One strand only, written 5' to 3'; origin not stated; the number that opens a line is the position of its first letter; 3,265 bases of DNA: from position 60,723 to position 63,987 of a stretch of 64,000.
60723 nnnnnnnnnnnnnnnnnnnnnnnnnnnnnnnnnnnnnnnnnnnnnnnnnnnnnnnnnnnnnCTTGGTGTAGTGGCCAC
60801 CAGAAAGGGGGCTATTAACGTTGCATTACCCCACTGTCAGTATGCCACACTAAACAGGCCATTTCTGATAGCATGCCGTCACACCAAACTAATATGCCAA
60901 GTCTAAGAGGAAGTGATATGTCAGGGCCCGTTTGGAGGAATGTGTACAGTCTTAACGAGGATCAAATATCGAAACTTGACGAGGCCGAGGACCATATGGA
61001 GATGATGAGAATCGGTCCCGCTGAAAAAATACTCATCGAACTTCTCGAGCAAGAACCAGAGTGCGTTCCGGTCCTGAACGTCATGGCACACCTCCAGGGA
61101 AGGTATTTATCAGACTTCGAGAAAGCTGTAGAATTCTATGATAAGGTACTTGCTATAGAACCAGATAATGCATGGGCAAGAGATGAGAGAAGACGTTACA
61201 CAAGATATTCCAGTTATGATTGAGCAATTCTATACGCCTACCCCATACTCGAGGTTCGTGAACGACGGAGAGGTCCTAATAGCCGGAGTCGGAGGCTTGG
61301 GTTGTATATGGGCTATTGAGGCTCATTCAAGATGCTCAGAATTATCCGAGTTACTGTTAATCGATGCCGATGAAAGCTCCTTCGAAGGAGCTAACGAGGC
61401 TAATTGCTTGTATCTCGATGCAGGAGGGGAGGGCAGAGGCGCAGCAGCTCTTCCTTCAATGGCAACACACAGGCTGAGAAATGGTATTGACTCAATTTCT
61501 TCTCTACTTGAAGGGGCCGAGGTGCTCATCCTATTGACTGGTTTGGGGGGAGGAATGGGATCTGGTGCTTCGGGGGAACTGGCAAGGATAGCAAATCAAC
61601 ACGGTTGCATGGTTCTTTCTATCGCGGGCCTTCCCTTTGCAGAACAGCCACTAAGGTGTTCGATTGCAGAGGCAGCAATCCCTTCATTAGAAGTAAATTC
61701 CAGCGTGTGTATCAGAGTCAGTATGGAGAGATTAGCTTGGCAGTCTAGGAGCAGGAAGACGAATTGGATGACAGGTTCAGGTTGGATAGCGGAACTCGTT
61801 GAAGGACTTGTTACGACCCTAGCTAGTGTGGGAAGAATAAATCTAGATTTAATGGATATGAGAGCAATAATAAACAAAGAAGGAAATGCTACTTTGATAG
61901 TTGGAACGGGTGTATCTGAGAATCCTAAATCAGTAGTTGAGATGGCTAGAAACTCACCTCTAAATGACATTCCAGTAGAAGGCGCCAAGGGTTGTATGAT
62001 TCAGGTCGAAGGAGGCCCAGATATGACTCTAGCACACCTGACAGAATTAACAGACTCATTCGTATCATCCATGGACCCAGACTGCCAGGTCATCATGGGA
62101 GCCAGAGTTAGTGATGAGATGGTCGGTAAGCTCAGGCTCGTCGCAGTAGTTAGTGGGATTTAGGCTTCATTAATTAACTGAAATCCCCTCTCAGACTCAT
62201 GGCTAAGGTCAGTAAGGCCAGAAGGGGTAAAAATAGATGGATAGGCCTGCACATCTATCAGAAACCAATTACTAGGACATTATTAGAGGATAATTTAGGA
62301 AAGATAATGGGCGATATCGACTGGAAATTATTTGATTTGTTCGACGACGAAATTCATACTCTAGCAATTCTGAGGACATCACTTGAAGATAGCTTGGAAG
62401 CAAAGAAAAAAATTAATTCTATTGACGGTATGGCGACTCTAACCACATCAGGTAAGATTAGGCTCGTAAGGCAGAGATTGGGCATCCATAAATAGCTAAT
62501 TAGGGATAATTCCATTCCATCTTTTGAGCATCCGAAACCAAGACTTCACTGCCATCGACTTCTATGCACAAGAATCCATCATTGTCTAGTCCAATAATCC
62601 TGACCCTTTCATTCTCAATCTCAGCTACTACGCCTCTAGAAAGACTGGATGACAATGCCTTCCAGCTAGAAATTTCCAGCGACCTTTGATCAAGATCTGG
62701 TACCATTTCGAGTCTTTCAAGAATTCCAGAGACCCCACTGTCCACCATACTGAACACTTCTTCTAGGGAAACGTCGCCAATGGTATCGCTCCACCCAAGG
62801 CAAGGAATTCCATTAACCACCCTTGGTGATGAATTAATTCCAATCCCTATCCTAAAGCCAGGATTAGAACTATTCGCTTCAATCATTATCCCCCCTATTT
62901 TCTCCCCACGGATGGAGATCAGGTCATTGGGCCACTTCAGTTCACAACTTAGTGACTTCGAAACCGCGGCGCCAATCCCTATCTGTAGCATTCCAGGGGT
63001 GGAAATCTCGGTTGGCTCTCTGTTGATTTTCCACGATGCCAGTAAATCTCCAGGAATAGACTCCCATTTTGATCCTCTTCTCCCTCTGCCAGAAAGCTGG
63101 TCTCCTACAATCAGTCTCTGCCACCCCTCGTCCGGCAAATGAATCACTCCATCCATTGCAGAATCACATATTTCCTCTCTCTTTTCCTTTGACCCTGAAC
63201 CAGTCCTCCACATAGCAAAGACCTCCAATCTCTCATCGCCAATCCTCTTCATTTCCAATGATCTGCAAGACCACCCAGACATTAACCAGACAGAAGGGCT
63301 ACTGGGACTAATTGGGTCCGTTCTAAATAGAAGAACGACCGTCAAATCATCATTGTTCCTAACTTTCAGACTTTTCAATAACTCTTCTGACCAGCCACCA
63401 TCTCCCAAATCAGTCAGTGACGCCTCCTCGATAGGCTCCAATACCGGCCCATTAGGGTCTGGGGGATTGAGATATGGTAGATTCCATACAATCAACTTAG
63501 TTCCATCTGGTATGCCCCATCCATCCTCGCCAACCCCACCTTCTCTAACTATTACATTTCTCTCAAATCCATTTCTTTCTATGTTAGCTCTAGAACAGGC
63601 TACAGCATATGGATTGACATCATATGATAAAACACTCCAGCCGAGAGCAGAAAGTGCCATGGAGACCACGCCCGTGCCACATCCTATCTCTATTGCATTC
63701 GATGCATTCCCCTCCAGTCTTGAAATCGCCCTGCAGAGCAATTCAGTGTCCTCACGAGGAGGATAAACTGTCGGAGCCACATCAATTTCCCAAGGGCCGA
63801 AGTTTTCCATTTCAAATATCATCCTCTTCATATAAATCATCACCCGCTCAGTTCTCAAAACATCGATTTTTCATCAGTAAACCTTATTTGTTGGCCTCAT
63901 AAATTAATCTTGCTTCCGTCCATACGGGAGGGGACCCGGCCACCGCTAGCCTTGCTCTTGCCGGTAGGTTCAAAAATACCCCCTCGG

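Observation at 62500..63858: Biotin-protein ligase BirA fused to an Mtq2/HemK-type glutamine methyltransferase domain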

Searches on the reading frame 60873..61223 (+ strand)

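Call 8: search_protein_families(library=pfam, proteins=[window:60873-61223:+], max_evalue=0.001)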
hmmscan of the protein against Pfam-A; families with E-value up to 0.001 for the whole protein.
window:60873-61223:+ (116 aa): 2 families
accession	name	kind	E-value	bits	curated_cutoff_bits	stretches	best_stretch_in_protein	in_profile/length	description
PF14559.12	TPR_19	-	3.5e-05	24.5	25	0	81-103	6-28/68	Tetratricopeptide repeat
PF00515.34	TPR_1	-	0.00011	22.3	27.8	1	78-99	13-34/34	Tetratricopeptide repeat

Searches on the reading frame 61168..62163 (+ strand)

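Call 8: search_protein_families(library=pfam, proteins=[window:61168-62163:+], max_evalue=0.001)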
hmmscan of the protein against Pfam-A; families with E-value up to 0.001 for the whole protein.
window:61168-62163:+ (331 aa): 2 families
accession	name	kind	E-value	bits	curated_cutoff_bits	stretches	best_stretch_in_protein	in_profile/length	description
PF12327.13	FtsZ_C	-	1.2e-16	61.3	27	1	239-331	1-94/95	FtsZ family, C-terminal domain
PF00091.31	Tubulin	-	3.4e-12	47.5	33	1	59-188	44-184/190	Tubulin/FtsZ family, GTPase domain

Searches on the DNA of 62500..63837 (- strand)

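Call 36: search_rna_families(sources=[L005], threshold=gathering)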
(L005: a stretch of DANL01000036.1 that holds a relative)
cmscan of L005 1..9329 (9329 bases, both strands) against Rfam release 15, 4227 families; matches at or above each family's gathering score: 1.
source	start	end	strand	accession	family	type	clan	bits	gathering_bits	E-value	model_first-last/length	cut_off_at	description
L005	3746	3819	-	RF00005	tRNA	Gene; tRNA;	CL00001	75.3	29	1.5e-15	1-71/71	no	tRNA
